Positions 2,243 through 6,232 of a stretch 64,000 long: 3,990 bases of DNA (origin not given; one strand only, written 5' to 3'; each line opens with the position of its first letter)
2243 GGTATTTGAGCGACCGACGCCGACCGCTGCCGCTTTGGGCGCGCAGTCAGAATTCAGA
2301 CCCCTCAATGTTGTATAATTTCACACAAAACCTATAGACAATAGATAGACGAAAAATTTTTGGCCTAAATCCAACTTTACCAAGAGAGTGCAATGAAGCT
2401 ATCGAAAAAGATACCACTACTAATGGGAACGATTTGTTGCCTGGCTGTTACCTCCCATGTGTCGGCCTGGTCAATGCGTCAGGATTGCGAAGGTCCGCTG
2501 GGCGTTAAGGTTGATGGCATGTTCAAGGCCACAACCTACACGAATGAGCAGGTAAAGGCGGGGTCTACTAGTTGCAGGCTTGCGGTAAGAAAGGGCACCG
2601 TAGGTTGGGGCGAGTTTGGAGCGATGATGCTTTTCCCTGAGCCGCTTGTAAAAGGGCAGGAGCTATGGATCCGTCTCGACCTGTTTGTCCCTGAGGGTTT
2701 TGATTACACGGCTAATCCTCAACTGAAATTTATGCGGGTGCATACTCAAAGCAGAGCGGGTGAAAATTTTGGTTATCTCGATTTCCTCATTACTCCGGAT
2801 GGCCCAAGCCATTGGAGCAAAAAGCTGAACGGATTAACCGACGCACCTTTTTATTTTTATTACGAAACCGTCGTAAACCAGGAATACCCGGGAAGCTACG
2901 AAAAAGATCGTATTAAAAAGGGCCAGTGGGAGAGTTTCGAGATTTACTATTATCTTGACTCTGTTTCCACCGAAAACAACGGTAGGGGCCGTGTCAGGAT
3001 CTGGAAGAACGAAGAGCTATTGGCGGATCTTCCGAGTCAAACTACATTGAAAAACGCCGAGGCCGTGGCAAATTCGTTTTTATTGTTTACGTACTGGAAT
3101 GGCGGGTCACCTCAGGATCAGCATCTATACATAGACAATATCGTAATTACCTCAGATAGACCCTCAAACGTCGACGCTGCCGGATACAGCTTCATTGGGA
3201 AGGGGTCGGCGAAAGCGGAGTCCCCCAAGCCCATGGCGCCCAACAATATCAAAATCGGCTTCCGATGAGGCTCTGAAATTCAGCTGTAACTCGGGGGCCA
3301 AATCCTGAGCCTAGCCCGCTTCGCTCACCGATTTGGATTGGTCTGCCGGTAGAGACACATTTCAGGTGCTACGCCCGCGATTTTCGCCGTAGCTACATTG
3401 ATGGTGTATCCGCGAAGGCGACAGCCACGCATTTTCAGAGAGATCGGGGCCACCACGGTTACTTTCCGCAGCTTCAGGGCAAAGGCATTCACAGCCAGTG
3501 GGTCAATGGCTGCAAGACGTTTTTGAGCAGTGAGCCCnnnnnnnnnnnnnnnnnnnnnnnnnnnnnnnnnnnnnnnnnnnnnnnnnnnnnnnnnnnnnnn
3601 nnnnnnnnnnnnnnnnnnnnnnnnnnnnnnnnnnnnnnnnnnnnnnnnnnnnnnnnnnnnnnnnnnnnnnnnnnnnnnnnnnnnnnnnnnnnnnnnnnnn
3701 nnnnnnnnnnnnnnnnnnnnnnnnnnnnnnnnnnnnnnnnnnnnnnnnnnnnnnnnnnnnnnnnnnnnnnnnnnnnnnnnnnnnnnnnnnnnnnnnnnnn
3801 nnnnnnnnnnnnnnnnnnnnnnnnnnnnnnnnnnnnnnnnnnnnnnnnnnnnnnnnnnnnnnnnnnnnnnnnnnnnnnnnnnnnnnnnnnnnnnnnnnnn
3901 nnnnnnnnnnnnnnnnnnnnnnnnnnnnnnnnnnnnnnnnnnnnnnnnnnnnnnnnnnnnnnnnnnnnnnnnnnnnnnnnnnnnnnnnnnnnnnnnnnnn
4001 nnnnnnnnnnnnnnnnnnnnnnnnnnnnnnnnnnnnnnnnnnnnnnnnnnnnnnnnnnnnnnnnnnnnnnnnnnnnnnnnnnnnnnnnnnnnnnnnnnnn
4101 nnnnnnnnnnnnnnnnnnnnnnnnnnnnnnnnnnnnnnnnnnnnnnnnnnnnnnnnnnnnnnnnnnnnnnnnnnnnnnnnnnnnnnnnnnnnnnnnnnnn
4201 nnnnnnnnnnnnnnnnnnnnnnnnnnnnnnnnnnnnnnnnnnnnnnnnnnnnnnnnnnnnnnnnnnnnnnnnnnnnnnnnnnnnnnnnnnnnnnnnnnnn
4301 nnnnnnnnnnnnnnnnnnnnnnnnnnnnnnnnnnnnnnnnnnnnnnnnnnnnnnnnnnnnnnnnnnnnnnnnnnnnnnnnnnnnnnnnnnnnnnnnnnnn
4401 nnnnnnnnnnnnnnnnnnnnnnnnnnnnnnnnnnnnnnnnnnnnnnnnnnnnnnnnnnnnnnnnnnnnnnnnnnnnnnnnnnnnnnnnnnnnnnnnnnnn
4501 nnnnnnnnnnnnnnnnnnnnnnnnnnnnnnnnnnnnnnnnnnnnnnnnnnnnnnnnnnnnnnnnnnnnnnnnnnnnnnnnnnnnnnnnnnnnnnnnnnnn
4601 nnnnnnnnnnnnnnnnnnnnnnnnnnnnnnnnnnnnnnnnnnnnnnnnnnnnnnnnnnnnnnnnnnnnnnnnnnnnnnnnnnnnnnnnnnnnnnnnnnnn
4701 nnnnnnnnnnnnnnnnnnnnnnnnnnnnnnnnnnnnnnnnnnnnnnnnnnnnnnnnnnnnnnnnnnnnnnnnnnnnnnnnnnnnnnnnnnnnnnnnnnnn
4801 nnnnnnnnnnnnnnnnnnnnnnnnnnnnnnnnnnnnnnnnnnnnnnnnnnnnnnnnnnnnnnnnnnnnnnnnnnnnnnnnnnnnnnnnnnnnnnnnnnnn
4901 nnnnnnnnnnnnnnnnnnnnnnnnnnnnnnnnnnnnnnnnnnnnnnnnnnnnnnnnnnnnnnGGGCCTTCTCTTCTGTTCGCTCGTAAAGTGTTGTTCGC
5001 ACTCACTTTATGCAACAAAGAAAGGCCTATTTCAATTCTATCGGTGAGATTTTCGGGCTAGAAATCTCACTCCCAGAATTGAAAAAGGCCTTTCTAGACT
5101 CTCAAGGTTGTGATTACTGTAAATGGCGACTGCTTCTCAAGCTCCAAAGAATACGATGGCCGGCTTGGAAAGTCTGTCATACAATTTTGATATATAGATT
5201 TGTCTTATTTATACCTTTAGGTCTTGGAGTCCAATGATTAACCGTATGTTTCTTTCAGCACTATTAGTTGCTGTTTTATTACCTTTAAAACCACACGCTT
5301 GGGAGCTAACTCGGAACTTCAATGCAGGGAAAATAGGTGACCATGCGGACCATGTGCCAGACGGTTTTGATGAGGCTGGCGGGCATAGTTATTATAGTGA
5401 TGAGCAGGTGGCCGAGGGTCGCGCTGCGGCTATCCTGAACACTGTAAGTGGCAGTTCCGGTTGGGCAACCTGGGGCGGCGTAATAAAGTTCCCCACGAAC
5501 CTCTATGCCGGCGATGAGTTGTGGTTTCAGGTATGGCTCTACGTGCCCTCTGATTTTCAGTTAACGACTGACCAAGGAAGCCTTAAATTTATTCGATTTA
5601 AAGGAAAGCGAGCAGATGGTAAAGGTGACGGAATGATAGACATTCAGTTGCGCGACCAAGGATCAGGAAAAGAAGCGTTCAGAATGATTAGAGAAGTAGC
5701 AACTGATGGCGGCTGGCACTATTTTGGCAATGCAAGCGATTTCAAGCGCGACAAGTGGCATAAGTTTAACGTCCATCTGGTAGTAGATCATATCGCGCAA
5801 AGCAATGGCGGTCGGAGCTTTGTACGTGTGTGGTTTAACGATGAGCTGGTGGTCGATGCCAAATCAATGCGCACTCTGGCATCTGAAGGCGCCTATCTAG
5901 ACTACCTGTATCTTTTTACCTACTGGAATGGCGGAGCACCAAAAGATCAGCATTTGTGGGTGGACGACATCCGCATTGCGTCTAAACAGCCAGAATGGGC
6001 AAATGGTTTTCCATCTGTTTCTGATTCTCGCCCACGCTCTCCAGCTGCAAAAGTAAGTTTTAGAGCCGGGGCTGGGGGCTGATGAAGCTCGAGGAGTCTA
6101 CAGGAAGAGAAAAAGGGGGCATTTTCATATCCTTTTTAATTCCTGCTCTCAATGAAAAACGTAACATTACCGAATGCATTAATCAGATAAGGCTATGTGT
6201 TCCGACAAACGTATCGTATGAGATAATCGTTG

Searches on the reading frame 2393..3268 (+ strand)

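Call 54: search_protein_families(library=pfam, proteins=[window:2393-3268:+], max_evalue=1)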
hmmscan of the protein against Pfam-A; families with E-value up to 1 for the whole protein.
window:2393-3268:+ (291 aa): 2 families
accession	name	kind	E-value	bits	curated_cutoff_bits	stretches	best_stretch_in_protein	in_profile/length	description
PF14099.13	Polysacc_lyase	-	0.017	15.4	29.9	1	81-250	55-209/210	Polysaccharide lyase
PF21294.4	Polysacc_lyase_14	-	0.07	13.3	27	1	159-242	120-207/215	Polysaccharide lyase 14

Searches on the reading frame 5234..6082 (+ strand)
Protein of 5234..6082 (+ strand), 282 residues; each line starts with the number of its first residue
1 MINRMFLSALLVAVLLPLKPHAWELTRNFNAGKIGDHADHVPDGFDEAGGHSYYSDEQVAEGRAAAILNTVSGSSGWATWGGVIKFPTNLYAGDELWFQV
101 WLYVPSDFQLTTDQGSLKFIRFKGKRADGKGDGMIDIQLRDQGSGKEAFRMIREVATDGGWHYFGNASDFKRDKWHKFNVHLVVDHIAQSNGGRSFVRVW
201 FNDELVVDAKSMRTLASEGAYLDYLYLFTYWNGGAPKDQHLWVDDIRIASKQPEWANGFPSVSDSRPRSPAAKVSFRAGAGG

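Call 54: search_protein_families(library=pfam, proteins=[window:5234-6082:+], max_evalue=1)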
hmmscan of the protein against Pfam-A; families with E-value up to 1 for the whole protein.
window:5234-6082:+ (282 aa): 3 families
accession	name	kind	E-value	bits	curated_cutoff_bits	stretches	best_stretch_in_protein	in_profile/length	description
PF14099.13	Polysacc_lyase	-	5.1e-08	33.5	29.9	1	91-247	60-210/210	Polysaccharide lyase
PF06439.18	3keto-disac_hyd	-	0.0052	17.3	26.8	1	111-214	63-156/187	3-keto-disaccharide hydrolase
PF21294.4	Polysacc_lyase_14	-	0.0083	16.3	27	1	168-234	135-198/215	Polysaccharide lyase 14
